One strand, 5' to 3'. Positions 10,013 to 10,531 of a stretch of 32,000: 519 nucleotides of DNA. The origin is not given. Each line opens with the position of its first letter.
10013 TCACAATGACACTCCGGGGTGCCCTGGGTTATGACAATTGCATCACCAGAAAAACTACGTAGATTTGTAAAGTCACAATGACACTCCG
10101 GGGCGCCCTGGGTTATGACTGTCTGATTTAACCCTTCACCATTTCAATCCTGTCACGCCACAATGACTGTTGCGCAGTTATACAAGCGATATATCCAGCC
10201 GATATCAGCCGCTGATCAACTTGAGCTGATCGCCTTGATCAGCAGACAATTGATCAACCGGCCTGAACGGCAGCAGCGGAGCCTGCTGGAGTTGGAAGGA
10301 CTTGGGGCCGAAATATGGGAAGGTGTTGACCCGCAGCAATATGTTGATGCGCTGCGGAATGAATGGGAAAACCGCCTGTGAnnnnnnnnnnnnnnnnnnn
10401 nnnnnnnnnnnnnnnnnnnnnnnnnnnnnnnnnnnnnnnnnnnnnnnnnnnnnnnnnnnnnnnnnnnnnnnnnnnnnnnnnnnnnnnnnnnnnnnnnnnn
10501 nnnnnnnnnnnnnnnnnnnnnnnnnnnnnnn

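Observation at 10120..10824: VapBC module inserted inside the CRISPR region, with the antitoxin start codon embedded in a truncated repeat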

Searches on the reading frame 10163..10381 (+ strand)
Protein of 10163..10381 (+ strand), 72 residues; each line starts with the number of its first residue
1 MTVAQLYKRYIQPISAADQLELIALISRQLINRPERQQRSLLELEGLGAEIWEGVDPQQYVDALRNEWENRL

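Call 7: search_protein_families(library=pfam, proteins=[window:10163-10381:+], max_evalue=0.01)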
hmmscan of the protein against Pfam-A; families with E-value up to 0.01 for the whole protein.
window:10163-10381:+ (72 aa): 0 families

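Call 8: search_protein_families(library=ncbifam, proteins=[window:10163-10381:+], max_evalue=0.01)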
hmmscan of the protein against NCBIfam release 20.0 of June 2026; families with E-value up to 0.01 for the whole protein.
window:10163-10381:+ (72 aa): 0 families

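Call 9: find_homologous_proteins(query=window:10163-10378:+, max_evalue=0.001)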
Query window:10163-10378:+ (72 aa): 87 proteins with E <= 0.001 among 87 candidates.
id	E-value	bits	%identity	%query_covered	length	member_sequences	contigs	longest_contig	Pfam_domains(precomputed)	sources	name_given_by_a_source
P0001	6.9e-39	148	100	100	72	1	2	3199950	-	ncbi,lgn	ncbi:Antitoxin VbhA domain-containing protein [Candidatus Electronema halotolerans]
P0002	8.4e-33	129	85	100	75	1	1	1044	-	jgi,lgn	jgi:hypothetical protein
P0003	1.1e-29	119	80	100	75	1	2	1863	-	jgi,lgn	jgi:hypothetical protein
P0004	1.9e-29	118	82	99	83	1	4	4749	-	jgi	jgi:hypothetical protein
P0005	3.7e-26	108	75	100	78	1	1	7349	-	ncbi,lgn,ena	-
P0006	1.2e-25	106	74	100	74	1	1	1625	-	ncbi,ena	ncbi:MAG: hypothetical protein WBM35_10975 [Candidatus Electrothrix sp.]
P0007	1.5e-25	106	73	97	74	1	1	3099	-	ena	-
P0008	2.2e-25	105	73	99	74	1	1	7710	-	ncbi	-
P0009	7.0e-25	104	73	100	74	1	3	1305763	-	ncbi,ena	ncbi:hypothetical protein GMJAKD_08385 [Candidatus Electrothrix aarhusensis]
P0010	8.9e-25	103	73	100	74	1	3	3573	-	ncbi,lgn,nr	ncbi:MAG: hypothetical protein D3925_08145 [Candidatus Electrothrix sp. AR5]|nr:hypothetical protein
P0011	1.1e-24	103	73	100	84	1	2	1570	-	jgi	jgi:hypothetical protein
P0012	1.3e-24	103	72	100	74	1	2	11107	-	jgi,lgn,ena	-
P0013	2.1e-24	102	72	100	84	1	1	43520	-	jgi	jgi:hypothetical protein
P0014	2.5e-22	95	65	100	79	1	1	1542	-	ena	-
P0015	2.8e-22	95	71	99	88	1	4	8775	-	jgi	jgi:hypothetical protein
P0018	5.9e-19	85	68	94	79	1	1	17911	-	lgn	-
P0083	6.8e-8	50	79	46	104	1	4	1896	PF12728.14,PF00376.30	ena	-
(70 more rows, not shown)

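Call 11: find_encoding_contigs(protein=P0001, flank=3000, max_places=4)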
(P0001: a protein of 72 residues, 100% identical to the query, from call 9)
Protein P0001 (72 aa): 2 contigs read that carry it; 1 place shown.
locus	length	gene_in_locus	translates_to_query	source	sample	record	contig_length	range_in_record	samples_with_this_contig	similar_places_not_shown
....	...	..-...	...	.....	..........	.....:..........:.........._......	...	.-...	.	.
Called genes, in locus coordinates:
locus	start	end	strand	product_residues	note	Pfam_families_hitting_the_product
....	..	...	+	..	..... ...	-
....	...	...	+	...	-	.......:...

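Call 12: find_encoding_contigs(protein=P0009, flank=5000, max_places=4)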
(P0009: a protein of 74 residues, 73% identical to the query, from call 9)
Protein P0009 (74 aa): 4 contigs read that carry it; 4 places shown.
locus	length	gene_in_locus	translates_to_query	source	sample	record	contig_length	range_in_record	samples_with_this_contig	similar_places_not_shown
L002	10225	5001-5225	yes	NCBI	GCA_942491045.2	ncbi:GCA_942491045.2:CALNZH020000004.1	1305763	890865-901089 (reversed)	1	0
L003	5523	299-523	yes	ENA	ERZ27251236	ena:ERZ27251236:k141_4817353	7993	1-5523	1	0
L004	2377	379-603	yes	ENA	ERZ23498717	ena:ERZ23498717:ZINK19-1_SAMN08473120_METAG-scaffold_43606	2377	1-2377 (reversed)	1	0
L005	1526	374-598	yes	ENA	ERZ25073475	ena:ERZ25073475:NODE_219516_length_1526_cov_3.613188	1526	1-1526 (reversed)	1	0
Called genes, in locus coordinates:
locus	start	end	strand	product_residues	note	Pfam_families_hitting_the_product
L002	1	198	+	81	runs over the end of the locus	-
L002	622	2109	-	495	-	-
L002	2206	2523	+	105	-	-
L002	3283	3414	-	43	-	-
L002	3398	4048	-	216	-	-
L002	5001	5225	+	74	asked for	-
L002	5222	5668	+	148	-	PF01850:PIN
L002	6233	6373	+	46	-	-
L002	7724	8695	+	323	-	PF03787:RAMPs (faint)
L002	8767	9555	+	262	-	-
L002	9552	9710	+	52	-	-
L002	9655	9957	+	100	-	-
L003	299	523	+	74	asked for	-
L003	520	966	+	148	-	PF01850:PIN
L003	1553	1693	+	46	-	-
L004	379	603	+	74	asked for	-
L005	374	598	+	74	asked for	-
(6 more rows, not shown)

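Call 13: find_encoding_contigs(protein=P0013, flank=5000, max_places=3)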
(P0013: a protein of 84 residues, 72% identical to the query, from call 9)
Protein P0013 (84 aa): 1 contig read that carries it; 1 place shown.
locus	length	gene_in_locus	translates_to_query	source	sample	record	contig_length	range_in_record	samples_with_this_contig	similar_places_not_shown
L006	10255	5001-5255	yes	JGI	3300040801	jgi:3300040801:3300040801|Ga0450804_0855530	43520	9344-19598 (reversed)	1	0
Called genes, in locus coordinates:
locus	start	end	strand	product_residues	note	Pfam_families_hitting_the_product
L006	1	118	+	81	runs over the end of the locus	-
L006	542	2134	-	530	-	-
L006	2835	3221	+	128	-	PF09827:CRISPR_Cas2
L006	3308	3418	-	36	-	-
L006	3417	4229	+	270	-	PF10040:CRISPR_Cas6 (weak)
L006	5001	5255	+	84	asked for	-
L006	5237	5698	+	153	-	PF01850:PIN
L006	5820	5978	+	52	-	-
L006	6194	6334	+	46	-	-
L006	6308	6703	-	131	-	-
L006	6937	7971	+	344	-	PF03787:RAMPs (faint)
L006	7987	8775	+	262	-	-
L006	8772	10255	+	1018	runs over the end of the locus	-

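Call 21: find_encoding_contigs(protein=P0005, flank=5000, max_places=3)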
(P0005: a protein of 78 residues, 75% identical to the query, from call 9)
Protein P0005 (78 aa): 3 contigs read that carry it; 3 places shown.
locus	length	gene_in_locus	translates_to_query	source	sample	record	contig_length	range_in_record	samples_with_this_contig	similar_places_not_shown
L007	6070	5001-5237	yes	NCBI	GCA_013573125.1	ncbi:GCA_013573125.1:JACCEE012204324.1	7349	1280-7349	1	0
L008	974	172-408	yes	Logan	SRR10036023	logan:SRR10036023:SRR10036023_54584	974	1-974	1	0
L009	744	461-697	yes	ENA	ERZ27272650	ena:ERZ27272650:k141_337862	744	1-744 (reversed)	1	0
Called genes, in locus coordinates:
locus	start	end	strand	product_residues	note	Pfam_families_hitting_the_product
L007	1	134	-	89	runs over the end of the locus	-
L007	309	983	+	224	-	PF01656:CbiA, PF09140:MipZ (weak), PF13614:AAA_31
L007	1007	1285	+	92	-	-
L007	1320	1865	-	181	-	-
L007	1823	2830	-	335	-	-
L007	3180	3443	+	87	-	PF03683:UPF0175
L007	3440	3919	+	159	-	PF11848:DUF3368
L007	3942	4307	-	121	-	-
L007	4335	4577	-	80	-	-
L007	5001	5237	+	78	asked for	-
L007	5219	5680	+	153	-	PF01850:PIN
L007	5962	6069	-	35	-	?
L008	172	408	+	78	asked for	-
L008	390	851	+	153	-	PF01850:PIN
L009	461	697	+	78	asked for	-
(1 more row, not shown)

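Call 22: find_encoding_contigs(protein=P0004, flank=5000, max_places=4)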
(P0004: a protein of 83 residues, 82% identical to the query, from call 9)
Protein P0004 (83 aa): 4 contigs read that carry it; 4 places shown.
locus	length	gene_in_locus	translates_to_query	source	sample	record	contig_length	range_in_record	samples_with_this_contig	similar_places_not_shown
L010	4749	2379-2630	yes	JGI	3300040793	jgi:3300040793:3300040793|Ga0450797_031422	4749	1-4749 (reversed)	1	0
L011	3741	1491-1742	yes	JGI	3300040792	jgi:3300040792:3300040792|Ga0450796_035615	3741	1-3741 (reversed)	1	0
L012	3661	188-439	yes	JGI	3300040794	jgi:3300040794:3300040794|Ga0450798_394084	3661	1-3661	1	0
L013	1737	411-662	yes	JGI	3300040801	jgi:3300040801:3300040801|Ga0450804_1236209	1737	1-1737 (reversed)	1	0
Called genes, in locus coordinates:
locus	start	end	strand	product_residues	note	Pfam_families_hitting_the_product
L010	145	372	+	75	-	PF18506:RelB-like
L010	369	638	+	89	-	PF05016:ParE_toxin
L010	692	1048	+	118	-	PF18765:Polbeta, PF01909:NTP_transf_2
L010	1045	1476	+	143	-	PF05168:HEPN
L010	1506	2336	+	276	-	-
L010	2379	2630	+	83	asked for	-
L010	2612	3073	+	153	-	PF01850:PIN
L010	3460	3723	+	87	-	PF03683:UPF0175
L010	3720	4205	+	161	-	PF11848:DUF3368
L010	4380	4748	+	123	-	?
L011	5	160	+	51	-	-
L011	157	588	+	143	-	PF05168:HEPN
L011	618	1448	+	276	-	-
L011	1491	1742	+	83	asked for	-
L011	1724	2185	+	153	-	PF01850:PIN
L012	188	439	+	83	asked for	-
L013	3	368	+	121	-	?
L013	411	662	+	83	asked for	-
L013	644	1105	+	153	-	PF01850:PIN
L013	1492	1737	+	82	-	?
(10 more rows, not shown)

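Call 29: find_encoding_contigs(protein=P0002, flank=3000, max_places=2)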
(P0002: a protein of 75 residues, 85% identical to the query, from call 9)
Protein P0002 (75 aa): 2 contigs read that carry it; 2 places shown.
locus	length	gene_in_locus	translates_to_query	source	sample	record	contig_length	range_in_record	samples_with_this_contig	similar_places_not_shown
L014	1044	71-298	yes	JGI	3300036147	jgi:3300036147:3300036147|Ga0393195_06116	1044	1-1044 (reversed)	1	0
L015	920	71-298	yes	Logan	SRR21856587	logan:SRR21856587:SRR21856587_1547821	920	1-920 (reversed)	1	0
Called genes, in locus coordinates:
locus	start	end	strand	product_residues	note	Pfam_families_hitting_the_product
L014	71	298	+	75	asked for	-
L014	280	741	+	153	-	PF01850:PIN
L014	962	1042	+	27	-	?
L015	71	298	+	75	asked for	-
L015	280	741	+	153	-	PF01850:PIN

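Call 30: find_encoding_contigs(protein=P0003, flank=3000, max_places=2)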
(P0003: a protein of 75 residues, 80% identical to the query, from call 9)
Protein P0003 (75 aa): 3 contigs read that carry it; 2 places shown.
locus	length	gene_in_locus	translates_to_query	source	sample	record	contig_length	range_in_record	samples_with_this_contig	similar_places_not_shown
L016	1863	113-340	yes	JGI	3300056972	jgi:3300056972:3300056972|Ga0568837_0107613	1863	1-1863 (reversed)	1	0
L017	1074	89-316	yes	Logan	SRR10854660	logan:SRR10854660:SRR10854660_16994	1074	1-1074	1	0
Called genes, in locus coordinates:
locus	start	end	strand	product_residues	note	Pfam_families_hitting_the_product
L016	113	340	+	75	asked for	-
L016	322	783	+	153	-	PF01850:PIN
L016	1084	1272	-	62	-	-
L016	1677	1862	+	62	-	?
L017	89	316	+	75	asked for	-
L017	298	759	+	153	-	PF01850:PIN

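Call 31: find_encoding_contigs(protein=P0018, flank=6000, max_places=2)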
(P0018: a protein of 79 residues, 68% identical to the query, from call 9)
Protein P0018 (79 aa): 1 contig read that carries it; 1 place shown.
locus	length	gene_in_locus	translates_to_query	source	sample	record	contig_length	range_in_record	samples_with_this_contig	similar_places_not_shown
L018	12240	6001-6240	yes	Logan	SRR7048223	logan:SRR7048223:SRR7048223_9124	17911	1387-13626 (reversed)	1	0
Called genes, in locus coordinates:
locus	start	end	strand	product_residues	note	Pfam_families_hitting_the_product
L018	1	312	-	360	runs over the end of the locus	PF09700:Cas_Cmr3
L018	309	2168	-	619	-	PF12469:Cmr2_N, PF18182:mCpol (weak), PF22335:Cas10-Cmr2_palm2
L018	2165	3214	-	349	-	PF03787:RAMPs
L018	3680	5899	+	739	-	PF18019:Cas3_HD, PF04851:ResIII, PF00270:DEAD, PF22590:Cas3-like_C_2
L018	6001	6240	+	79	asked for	-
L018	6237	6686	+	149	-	PF01850:PIN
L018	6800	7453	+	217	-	PF09704:Cas_Cas5d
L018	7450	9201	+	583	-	PF09709:Cas_Csd1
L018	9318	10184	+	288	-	PF05107:Cas_Cas7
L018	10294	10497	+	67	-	PF15919:HicB_lk_antitox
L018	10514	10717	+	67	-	PF15919:HicB_lk_antitox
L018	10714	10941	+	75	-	PF07927:HicA_toxin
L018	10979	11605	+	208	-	PF01930:Cas_Cas4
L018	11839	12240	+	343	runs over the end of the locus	PF01867:Cas_Cas1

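Call 50: find_related_loci(query=A1, collection=genome_contigs, flank=10000)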
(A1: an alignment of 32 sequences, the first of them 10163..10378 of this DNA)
Query A1 (72 aa) in genome_contigs; peptide patterns used: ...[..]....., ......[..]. (x = any residue, [..] = any of these).
182 stretches matched a pattern; 91 encode a relative of the query (tblastn E <= 1e-3); the best 80 are kept; 80 distinct loci.
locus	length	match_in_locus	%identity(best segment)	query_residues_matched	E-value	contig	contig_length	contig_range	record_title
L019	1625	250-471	74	1-72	1e-31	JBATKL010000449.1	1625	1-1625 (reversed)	MAG: Candidatus Electrothrix sp. isolate MFD10219_ilm_asm_bin13 k127_288318, whole genome shotgun sequence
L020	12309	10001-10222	66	1-72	4e-28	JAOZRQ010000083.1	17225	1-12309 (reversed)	MAG: Desulfobacterales bacterium isolate GMC6.concoct.52 GMC6_2827_length_17225_cov_12.529936, whole genome shotgun sequ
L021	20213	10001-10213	63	1-71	7e-27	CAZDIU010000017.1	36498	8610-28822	MAG TPA_asm: uncultured Desulfobacterales bacterium isolate binchicken_co168_310 genome assembly, contig: NODE_1971_leng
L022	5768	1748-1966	63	1-69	8e-24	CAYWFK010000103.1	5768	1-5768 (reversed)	MAG TPA_asm: uncultured Anaerolineales bacterium isolate binchicken_co67_197 genome assembly, contig: NODE_16556_length_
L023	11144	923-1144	61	1-71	8e-24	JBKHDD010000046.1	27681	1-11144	MAG: Desulfococcaceae bacterium isolate D1M03_3 NODE_787_length_27681_cov_11.642330, whole genome shotgun sequence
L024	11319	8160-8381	61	2-72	2e-23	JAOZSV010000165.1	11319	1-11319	MAG: Thiotrichaceae bacterium isolate GMC7.concoct.148 GMC7_2719_length_11319_cov_1204.564719, whole genome shotgun sequ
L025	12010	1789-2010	59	2-72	6e-23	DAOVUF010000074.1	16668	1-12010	MAG TPA_asm: Gammaproteobacteria bacterium isolate CSMAG_1672 CSMAG_1672_k141_3378315_length_16668_cov_19.8426, whole ge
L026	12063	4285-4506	61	1-71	2e-22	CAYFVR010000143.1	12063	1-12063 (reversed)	MAG TPA_asm: uncultured Desulfobacterales bacterium isolate ERP107533_co1_151 genome assembly, contig: NODE_5090_length_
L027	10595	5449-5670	55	1-71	3e-22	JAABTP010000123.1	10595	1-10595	MAG: Desulfobulbaceae bacterium isolate S24.Bin023 NODE_125_length_10595_cov_12.181974, whole genome shotgun sequence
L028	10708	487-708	54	1-71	4e-22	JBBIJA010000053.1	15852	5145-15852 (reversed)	MAG: Armatimonadota bacterium isolate PGF172224_bin_151 NODE_1846_length_15852_cov_4.258340, whole genome shotgun sequen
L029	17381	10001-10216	56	3-71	1e-21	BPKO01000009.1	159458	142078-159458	MAG: Candidatus Tectomicrobia bacterium KatS3mg131 DNA, contig_13512, whole genome shotgun sequence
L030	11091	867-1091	51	1-71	5e-21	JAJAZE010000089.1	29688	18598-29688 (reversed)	MAG: Pyrinomonadaceae bacterium isolate CAN_BIN29 c_000000023769, whole genome shotgun sequence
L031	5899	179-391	55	2-71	7e-21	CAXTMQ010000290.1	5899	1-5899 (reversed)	MAG TPA_asm: uncultured Pyrinomonadaceae bacterium isolate public_SRR14722145_metawrap_bin.7 genome assembly, contig: pu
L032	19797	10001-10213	49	2-71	1e-20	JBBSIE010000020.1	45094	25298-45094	MAG: Pyrinomonadales bacterium isolate LS3_sbin.26 LS3_sbin.26_K_171613_L_45094_cov_40.2719, whole genome shotgun sequen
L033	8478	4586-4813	51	1-71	6e-20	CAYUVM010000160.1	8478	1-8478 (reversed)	MAG TPA_asm: uncultured Cytophagia bacterium isolate SRP173033_co3_178 genome assembly, contig: NODE_11937_length_8478_c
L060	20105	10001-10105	77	38-72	4e-14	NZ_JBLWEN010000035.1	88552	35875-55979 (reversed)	Candidatus Electronema sp. JM S1CJMS.117588, whole genome shotgun sequence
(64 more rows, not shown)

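Call 54: search_protein_families(library=pfam, alignment_id=A1, max_evalue=1)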
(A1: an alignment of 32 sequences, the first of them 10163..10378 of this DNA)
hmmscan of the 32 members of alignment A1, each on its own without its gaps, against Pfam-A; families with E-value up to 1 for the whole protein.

A. member 1, window:10163-10378:+ (72 aa): 0 families

B. families by the number of members that match (of 32 scanned): 6 families
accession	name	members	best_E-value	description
PF02755.20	RPEL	2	5.6e-05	RPEL repeat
PF16848.10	SoDot-IcmSS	1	0.027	Substrate of the Dot/Icm secretion system, putative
PF00427.26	PBS_linker_poly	1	0.043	Phycobilisome Linker polypeptide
PF09187.15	RdDM_RDM1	1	0.14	RNA-directed DNA methylation 1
PF22440.1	SirC_C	1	0.2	SirC C-terminal domain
PF21639.3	ORC5_lid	1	0.25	ORC5, lid domain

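Call 71: search_solved_structures(query=A1, max_evalue=1)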
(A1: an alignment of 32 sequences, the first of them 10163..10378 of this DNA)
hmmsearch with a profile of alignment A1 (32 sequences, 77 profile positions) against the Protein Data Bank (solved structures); distinct sequences matched with E-value up to 1: 2.
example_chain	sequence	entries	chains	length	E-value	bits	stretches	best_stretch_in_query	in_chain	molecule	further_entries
2kp8_A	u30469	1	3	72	0.1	16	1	28-64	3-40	Model peptide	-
9h9a_A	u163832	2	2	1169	0.49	13.8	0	6-55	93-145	Cry8Ba2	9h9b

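Call 76: predict_structure(alignment_id=A1)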
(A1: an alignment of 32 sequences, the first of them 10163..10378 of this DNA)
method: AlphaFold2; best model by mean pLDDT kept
length: 72 residues; sequences in the alignment: 32
mean_pLDDT: 79.2   pTM: 0.39
mean pLDDT of the five models: 79.2, 74.4, 73.3, 69.8, 63.9
residues with pLDDT >= 90: 3; 70-90: 60; 50-70: 9; < 50: 0
segments of 3 or more residues with pLDDT < 50: none
pLDDT, mean of each block of 10 residues (from residue 1): 77 82 85 66 79 80 87 69
secondary structure, 60 per line:
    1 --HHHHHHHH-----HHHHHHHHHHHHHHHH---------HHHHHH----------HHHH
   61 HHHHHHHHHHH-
elements in order: H3-10 H16-31 H41-46 H57-71

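Call 80: find_encoding_contigs(protein=P0008, flank=5000, max_places=2)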
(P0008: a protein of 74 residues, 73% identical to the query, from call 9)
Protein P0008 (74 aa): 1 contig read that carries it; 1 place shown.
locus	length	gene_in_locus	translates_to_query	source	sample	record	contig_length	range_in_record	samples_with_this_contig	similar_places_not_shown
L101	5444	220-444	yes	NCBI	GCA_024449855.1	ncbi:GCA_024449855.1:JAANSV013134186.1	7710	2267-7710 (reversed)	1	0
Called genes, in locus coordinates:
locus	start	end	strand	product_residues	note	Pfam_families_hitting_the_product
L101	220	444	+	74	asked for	-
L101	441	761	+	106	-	-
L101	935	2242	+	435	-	PF01979:Amidohydro_1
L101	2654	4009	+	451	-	PF00501:AMP-binding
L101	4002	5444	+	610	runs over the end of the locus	PF00501:AMP-binding, PF13193:AMP-binding_C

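Call 81: find_encoding_contigs(protein=P0015, flank=5000, max_places=2)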
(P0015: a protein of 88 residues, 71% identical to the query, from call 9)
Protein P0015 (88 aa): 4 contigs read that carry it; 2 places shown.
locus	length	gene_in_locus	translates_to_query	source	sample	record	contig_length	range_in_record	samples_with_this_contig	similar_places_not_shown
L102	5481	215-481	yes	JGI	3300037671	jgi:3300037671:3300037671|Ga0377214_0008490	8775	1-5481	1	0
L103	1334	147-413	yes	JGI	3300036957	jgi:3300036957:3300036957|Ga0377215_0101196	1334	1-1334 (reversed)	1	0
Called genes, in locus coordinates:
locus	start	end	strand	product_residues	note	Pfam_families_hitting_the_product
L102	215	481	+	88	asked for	-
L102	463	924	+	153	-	PF01850:PIN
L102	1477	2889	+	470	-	PF10040:CRISPR_Cas6 (faint), PF00078:RVT_1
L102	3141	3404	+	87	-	PF03683:UPF0175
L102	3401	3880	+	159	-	PF11848:DUF3368, PF20698:PIN-TPR-GreABC (faint)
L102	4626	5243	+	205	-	PF00041:fn3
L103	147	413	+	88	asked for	-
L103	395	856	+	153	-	PF01850:PIN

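Call 83: search_protein_families(library=pfam, proteins=[L060:9779-10105:+, L060:10109-10606:+, L102:1477-2886:+, P0083], max_evalue=0.001)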
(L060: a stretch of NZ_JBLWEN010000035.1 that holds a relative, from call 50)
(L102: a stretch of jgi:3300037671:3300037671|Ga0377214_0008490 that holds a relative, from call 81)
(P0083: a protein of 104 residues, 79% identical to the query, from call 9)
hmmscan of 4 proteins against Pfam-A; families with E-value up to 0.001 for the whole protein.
L060:9779-10105:+ (109 aa): 1 family
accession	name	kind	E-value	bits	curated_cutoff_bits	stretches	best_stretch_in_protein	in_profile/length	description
PF15919.11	HicB_lk_antitox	-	0.00017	22.2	27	1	17-72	4-59/123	HicB_like antitoxin of bacterial toxin-antitoxin system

L060:10109-10606:+ (166 aa): 1 family
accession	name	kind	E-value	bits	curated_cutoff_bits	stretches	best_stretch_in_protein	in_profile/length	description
PF01850.27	PIN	-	0.00029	21.9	23.6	1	14-127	2-109/120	PIN domain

L102:1477-2886:+ (470 aa): 2 families
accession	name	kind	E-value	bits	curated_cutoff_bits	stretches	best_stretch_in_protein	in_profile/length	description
PF00078.32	RVT_1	-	4.1e-24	85.9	29.6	1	279-460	14-189/205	Reverse transcriptase (RNA-dependent DNA polymerase)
PF10040.14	CRISPR_Cas6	-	3.8e-05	24.8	25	1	137-251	1-89/89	CRISPR-associated endoribonuclease Cas6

P0083 (104 aa): 5 families
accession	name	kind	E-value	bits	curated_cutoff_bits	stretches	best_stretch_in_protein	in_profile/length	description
PF12728.13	HTH_17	-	8.2e-14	52.1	27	1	8-57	1-50/51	Helix-turn-helix domain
PF00376.29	MerR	-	1.8e-05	24.9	28.2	1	10-44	1-37/38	MerR family regulatory protein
PF13338.12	AbiEi_4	-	5e-05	23.7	25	1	8-35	13-39/49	Transcriptional regulator, AbiEi antitoxin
PF13411.12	MerR_1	-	9.4e-05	22.9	21.6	1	9-54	1-46/69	MerR HTH family regulatory protein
PF20432.4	Xre-like-HTH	-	0.00054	20.6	25.8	0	9-33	24-49/63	Antitoxin Xre-like helix-turn-helix domain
